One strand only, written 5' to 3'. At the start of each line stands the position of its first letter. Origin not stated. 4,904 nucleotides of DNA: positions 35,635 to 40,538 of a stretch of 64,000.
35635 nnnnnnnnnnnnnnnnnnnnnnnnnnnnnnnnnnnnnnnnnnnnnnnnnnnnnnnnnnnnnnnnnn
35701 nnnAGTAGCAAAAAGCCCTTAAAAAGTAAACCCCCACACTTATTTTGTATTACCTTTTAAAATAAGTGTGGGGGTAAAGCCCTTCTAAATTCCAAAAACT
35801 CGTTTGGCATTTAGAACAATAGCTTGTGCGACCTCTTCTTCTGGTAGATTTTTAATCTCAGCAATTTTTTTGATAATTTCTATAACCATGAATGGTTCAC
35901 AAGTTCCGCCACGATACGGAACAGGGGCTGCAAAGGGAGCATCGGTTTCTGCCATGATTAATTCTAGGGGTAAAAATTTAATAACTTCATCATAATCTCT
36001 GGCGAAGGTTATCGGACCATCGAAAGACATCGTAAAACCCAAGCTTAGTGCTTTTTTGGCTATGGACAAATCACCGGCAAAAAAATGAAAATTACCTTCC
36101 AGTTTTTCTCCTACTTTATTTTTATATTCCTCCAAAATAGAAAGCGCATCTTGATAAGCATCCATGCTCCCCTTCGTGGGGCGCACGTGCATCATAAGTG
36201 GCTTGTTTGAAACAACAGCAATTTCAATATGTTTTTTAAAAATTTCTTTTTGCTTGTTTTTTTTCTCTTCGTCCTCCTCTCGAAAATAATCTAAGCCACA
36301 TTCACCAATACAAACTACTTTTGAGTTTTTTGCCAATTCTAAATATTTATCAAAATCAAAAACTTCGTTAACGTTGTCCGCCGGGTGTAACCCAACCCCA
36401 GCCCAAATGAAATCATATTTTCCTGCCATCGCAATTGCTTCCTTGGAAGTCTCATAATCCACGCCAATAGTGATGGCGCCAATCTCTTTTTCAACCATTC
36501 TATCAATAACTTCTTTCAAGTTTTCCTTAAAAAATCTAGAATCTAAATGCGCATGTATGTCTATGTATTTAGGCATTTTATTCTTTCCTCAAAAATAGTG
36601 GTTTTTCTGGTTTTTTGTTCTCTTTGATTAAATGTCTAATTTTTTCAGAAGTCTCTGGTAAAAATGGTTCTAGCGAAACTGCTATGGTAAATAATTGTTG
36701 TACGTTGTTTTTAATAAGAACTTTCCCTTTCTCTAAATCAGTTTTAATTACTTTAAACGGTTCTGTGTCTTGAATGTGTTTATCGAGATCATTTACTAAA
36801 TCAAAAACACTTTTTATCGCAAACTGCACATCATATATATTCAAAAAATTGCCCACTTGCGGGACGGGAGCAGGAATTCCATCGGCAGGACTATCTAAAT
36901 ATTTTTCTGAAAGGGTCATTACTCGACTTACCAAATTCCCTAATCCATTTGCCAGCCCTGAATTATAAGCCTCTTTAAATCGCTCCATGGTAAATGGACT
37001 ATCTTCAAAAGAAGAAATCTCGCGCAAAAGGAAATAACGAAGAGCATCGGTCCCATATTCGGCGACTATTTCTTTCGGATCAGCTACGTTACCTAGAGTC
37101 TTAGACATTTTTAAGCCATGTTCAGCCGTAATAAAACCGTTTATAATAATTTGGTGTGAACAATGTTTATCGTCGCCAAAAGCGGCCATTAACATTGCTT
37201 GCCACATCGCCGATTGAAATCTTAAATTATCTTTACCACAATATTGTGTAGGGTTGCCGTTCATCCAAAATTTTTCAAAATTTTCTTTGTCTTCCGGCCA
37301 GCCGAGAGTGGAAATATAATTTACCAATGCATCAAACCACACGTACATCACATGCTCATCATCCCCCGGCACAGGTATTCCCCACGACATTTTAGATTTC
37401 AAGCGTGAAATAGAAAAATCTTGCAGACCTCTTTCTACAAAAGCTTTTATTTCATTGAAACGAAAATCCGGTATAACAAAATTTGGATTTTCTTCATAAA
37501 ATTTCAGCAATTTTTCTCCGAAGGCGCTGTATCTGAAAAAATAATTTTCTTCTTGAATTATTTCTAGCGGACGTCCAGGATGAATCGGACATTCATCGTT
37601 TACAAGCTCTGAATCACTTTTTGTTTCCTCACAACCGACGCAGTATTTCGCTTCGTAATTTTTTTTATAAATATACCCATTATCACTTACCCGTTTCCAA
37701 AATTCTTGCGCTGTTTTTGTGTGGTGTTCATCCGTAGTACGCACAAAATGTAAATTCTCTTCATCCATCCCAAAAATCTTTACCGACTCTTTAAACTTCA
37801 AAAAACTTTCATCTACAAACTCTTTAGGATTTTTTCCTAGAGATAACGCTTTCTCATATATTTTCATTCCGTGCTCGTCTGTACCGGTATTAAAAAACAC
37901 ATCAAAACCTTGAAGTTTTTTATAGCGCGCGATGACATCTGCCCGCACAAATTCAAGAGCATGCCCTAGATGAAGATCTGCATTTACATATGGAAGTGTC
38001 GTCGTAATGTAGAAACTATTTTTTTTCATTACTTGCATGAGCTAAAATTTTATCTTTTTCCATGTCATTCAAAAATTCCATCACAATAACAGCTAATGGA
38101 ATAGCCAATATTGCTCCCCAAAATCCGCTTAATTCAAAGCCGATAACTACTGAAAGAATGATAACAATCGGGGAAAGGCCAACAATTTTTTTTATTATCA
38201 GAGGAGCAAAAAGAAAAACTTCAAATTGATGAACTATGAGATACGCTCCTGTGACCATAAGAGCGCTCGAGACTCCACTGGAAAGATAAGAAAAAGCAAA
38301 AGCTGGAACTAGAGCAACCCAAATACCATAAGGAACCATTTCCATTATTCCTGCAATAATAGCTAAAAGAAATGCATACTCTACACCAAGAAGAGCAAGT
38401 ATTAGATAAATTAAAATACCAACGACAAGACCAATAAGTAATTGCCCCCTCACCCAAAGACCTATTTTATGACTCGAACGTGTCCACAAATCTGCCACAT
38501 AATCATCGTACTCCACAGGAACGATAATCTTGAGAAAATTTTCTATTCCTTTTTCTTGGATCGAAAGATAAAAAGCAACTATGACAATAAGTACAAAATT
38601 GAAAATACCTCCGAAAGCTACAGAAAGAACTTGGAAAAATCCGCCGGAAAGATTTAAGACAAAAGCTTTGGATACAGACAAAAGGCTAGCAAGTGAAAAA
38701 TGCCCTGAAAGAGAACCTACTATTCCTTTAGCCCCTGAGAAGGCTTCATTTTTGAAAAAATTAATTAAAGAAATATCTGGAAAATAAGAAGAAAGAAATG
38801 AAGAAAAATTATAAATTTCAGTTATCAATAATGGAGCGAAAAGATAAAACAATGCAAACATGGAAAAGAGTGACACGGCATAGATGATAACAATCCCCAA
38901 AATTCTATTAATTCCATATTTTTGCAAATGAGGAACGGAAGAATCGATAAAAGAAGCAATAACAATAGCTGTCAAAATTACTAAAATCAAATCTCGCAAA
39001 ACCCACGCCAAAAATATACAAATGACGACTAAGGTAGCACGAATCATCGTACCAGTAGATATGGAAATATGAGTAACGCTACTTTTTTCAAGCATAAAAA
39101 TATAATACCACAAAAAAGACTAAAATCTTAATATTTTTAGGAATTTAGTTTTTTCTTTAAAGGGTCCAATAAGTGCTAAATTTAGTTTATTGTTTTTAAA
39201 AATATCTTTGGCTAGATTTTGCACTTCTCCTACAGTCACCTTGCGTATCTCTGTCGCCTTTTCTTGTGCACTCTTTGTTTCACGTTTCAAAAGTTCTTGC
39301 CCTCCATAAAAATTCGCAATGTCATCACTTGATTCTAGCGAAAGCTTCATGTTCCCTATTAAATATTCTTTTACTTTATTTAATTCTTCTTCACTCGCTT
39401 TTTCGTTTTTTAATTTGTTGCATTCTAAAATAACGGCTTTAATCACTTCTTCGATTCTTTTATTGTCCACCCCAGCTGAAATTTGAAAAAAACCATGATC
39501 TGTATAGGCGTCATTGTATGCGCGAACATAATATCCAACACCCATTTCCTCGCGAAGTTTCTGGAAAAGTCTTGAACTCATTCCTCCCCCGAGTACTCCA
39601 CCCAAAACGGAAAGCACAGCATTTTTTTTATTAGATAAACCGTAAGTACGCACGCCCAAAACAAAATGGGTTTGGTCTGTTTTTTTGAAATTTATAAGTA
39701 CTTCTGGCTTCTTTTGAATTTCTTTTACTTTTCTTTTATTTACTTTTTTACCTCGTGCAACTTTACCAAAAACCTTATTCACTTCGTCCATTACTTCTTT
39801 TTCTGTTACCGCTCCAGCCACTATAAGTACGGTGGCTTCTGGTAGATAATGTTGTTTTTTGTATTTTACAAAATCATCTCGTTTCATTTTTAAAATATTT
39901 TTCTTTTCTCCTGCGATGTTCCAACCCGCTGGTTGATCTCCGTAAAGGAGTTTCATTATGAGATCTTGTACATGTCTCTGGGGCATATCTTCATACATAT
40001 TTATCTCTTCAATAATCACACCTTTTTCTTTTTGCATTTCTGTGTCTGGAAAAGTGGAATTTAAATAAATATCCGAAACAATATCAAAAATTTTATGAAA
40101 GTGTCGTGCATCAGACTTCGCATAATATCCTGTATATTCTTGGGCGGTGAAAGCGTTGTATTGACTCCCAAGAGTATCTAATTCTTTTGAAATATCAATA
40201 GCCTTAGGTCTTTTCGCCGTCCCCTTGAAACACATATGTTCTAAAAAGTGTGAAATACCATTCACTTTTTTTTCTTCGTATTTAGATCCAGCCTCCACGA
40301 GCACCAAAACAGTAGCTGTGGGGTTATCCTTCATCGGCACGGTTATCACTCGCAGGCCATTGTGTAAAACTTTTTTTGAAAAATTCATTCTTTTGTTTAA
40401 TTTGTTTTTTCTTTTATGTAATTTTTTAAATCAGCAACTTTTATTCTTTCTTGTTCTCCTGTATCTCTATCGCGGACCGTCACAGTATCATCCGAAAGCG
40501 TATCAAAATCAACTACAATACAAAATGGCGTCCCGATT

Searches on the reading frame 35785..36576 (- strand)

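Call 59: search_protein_families(library=pfam, proteins=[window:35785-36576:-], max_evalue=0.00001)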
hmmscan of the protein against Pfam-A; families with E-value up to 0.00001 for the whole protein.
window:35785-36576:- (263 aa): 1 family
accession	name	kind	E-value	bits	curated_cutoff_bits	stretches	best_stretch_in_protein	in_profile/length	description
PF01026.27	TatD_DNase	-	9.9e-67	225.4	27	1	5-262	1-253/253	TatD related DNase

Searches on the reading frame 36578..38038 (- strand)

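Call 59: search_protein_families(library=pfam, proteins=[window:36578-38038:-], max_evalue=0.00001)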
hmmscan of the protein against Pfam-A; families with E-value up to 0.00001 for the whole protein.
window:36578-38038:- (486 aa): 3 families
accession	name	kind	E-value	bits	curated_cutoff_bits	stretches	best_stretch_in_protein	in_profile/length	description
PF09334.17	tRNA-synt_1g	-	4.6e-94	315.8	20.1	2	143-374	162-391/391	tRNA synthetases class I (M)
PF00133.28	tRNA-synt_1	-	3.7e-42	145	22.7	2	5-224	21-244/414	tRNA synthetases class I (I, L, M and V)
PF01406.26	tRNA-synt_1e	-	8.1e-14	52.1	27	1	16-129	17-127/301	tRNA synthetases class I (C) catalytic domain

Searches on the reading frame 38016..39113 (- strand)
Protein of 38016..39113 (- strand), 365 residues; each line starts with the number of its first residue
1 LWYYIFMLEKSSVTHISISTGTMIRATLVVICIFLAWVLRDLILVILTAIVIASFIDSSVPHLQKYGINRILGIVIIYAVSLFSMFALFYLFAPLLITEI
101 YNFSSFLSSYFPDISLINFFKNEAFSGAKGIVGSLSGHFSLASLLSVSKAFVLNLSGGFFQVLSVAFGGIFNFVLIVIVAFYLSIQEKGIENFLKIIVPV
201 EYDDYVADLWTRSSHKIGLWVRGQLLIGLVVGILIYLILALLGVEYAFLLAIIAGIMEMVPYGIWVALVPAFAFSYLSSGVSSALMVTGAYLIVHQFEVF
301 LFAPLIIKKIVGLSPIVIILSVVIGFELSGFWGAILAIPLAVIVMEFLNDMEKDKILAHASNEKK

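Call 59: search_protein_families(library=pfam, proteins=[window:38016-39113:-], max_evalue=0.00001)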
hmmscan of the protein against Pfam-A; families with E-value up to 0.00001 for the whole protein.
window:38016-39113:- (365 aa): 1 family
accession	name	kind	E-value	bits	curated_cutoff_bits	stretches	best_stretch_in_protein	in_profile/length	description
PF01594.21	AI-2E_transport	-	1.7e-41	143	34.3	1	27-351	6-326/327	AI-2E family transporter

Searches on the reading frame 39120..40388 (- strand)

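Call 59: search_protein_families(library=pfam, proteins=[window:39120-40388:-], max_evalue=0.00001)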
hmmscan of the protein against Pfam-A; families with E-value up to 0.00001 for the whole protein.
window:39120-40388:- (422 aa): 2 families
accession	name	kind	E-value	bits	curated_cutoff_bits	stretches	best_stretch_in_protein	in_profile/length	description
PF05193.26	Peptidase_M16_C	-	1.6e-40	139.4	23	1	168-342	2-180/181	Peptidase M16 inactive domain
PF00675.25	Peptidase_M16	-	4.2e-38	131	22.3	1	14-159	2-146/149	Insulinase (Peptidase family M16)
